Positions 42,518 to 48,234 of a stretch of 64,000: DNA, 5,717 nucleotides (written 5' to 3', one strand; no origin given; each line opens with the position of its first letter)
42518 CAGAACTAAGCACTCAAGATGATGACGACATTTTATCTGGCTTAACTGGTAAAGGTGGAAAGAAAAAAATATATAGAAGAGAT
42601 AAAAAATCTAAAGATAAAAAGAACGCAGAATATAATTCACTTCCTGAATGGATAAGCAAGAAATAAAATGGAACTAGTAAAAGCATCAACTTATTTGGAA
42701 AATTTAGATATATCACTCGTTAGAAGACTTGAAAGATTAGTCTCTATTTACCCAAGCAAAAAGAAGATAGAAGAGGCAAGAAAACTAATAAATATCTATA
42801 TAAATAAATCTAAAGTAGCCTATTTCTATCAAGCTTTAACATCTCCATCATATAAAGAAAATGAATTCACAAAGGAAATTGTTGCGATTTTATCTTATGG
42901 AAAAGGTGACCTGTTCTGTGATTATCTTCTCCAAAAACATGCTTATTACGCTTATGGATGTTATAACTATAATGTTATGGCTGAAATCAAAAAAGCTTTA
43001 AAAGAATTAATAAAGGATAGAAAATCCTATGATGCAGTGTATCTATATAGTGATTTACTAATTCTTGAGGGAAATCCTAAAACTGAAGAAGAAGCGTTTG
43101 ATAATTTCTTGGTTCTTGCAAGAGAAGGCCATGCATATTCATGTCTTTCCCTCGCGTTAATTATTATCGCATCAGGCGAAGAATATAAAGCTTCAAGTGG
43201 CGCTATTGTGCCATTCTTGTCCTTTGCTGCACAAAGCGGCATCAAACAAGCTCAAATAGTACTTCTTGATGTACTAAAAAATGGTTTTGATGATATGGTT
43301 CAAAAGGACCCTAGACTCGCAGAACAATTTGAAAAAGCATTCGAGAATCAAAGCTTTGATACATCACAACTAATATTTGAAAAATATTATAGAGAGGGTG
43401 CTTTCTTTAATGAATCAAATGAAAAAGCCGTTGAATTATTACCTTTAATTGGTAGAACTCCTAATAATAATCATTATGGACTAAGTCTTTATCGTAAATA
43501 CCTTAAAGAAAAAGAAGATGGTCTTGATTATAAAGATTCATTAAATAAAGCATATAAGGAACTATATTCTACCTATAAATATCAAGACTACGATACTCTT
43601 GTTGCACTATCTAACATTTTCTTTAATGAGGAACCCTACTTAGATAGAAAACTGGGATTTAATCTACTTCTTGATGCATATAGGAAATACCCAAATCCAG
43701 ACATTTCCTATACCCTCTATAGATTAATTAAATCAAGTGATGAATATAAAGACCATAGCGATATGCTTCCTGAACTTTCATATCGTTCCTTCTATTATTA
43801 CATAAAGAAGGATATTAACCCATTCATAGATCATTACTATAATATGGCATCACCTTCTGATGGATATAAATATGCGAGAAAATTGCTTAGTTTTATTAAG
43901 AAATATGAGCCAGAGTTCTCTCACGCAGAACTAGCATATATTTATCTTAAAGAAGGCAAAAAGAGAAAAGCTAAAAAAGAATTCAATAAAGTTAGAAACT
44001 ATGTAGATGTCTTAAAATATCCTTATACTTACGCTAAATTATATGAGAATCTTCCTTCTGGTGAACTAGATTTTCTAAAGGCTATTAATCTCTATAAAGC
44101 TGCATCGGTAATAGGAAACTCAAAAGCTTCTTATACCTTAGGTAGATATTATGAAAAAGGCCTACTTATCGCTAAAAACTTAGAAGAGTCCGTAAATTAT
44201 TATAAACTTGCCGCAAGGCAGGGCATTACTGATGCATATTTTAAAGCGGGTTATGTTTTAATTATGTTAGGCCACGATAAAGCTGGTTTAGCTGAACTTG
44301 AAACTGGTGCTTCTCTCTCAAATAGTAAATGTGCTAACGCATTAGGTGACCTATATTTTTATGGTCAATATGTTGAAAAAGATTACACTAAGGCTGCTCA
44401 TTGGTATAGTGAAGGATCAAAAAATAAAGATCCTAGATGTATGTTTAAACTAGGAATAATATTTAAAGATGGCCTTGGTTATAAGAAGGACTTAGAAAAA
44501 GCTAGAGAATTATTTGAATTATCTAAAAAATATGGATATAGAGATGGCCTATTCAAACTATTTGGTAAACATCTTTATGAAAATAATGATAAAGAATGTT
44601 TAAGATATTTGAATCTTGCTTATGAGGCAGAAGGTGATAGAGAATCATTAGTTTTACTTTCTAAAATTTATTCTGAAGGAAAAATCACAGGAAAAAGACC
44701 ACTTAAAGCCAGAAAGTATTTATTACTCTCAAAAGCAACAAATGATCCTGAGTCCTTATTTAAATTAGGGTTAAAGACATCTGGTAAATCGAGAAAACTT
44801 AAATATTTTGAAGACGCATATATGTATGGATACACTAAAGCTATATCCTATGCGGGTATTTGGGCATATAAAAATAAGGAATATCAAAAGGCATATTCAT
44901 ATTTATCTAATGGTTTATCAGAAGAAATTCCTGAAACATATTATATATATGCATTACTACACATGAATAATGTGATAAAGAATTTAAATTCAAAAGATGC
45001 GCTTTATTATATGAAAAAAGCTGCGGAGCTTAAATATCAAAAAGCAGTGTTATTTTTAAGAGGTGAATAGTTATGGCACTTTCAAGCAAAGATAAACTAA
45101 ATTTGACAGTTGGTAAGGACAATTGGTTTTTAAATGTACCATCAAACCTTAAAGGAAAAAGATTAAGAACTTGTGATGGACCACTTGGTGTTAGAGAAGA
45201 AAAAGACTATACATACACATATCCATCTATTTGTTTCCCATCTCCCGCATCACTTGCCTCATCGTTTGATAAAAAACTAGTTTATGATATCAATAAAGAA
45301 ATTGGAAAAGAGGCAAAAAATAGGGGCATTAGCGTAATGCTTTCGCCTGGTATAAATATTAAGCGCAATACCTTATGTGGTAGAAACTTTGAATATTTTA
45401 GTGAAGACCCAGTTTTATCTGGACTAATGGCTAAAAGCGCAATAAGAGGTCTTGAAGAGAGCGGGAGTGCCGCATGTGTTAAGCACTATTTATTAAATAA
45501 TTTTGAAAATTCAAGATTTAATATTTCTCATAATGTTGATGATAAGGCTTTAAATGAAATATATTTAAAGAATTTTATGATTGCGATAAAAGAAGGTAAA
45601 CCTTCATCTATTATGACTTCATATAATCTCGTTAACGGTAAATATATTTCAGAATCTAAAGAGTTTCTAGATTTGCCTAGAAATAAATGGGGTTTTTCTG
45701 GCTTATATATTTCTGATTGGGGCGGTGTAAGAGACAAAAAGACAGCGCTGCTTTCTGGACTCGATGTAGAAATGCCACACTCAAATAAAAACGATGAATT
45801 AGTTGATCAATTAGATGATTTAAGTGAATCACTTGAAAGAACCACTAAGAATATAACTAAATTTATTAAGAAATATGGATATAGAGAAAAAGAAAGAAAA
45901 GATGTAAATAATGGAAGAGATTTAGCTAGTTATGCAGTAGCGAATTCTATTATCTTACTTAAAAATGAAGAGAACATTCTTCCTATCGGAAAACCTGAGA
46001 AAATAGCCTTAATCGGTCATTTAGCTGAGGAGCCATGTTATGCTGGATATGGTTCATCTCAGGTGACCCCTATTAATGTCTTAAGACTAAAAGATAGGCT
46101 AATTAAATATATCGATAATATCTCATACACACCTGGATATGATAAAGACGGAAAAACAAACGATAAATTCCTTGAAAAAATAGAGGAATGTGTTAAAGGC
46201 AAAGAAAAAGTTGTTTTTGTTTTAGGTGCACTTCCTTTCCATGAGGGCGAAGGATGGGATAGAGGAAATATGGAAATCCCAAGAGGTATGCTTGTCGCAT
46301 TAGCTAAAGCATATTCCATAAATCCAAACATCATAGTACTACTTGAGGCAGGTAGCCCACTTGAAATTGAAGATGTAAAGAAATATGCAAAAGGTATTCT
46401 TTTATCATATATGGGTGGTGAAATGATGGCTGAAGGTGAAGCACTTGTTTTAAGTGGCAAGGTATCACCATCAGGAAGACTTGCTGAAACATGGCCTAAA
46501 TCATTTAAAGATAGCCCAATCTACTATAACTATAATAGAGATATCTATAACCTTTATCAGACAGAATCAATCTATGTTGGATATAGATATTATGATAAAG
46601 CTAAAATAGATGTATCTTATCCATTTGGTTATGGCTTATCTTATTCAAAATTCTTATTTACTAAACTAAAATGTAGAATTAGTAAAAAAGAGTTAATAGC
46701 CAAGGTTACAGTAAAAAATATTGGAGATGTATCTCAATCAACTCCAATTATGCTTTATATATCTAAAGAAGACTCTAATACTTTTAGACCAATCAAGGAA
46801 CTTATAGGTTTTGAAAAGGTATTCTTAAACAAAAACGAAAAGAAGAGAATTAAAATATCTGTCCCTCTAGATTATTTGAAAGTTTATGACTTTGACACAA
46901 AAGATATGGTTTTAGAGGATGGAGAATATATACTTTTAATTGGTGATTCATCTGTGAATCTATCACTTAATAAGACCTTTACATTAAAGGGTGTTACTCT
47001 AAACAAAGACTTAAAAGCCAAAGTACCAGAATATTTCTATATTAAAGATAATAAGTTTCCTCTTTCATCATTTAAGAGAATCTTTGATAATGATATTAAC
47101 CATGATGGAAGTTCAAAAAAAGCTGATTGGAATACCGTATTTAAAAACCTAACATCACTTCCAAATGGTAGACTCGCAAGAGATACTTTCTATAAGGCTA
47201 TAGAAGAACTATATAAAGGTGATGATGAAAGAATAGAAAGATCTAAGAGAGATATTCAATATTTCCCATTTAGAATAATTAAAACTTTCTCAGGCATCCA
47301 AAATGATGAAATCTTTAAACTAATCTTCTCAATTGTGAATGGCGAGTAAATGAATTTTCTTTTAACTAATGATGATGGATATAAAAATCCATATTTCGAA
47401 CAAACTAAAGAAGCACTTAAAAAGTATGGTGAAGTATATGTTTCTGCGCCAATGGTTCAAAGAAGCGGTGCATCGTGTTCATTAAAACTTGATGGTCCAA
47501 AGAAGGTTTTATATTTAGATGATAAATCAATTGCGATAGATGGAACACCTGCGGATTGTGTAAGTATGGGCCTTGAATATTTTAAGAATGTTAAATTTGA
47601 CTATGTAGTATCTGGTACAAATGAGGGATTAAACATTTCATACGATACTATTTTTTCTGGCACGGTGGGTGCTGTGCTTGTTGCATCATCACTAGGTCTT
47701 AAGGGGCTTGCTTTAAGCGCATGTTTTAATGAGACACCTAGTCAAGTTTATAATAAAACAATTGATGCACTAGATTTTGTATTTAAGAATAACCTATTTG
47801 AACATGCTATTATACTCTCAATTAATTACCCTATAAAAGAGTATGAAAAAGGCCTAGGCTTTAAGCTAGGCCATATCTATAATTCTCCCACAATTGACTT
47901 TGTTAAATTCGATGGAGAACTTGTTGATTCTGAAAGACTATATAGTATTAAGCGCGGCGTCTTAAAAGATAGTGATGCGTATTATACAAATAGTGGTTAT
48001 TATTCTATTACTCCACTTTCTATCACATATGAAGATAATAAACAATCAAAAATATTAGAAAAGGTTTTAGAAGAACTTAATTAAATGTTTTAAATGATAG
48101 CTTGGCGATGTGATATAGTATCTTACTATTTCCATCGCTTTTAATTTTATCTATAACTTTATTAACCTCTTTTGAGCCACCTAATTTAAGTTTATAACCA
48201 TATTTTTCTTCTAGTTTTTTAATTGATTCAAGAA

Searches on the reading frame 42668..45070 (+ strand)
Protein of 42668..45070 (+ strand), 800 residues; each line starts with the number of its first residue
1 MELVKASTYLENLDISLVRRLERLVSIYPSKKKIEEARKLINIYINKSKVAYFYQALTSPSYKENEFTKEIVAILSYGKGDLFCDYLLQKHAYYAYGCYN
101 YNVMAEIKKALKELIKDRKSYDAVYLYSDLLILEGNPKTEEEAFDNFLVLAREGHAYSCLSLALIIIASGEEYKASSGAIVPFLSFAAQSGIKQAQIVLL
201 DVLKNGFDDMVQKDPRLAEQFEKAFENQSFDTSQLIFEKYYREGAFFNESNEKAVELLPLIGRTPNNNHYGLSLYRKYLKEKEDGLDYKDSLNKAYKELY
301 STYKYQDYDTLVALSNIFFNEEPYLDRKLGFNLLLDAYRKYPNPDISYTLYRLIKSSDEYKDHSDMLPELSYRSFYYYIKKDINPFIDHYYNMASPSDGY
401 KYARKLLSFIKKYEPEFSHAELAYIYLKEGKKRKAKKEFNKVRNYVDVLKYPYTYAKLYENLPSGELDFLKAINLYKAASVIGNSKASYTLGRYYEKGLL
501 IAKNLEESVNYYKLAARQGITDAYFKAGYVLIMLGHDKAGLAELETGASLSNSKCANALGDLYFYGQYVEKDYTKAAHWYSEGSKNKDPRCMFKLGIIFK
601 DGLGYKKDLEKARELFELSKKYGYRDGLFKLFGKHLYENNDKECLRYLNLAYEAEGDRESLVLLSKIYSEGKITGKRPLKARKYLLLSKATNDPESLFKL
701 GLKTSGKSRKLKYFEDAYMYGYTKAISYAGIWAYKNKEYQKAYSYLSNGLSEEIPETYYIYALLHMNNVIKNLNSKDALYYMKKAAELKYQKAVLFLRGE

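Call 37: search_protein_families(library=pfam, proteins=[window:42668-45070:+], max_evalue=0.0001)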
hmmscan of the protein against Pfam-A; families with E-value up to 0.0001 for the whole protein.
window:42668-45070:+ (800 aa): 1 family
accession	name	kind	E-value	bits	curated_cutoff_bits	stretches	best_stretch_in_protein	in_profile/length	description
PF08238.18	Sel1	-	1.4e-13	51.2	30.7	1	554-586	2-34/36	Sel1 repeat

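Call 95: search_protein_families(library=ncbifam, proteins=[window:42668-45070:+], max_evalue=0.1)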
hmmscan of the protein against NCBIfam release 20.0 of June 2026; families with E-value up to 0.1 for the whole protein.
window:42668-45070:+ (800 aa): 3 families
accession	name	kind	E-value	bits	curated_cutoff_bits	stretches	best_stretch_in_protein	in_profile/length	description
NF033786.1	phenyl_MerG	equivalog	9.1e-07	29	350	0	481-529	61-109/217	phenylmercury resistance protein MerG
NF047621.1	FlgprotMotXVib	equivalog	0.00027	20.5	330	1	475-529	98-152/211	flagellar protein MotX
NF038194.1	AlgK_TPR_lipo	equivalog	0.0044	15.7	700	0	642-701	283-340/448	alginate biosynthesis TPR repeat lipoprotein AlgK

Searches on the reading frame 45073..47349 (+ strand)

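Call 37: search_protein_families(library=pfam, proteins=[window:45073-47349:+], max_evalue=0.0001)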
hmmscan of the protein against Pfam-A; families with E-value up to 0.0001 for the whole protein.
window:45073-47349:+ (758 aa): 3 families
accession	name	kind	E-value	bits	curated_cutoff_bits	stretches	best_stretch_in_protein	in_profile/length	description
PF01915.27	Glyco_hydro_3_C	-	8.9e-39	134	31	1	293-524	1-200/200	Glycosyl hydrolase family 3 C-terminal domain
PF00933.27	Glyco_hydro_3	-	2.6e-26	93.2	27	1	54-261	84-306/316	Glycosyl hydrolase family 3 N terminal domain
PF14310.12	Fn3-like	-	1.9e-16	60.4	25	1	560-627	4-71/71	Fibronectin type III-like domain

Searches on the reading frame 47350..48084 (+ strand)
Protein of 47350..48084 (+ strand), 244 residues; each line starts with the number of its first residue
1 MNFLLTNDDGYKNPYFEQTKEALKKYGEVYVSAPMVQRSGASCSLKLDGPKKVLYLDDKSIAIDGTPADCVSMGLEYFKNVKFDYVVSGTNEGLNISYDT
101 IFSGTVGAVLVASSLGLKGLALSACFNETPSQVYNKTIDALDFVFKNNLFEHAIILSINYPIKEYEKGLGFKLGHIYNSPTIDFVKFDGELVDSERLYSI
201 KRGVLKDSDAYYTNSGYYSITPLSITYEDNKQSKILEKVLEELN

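Call 37: search_protein_families(library=pfam, proteins=[window:47350-48084:+], max_evalue=0.0001)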
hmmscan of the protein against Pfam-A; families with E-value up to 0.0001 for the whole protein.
window:47350-48084:+ (244 aa): 1 family
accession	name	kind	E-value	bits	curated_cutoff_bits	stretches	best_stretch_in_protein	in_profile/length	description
PF01975.23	SurE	-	1.1e-37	130.1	22.1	1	4-174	2-180/189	Survival protein SurE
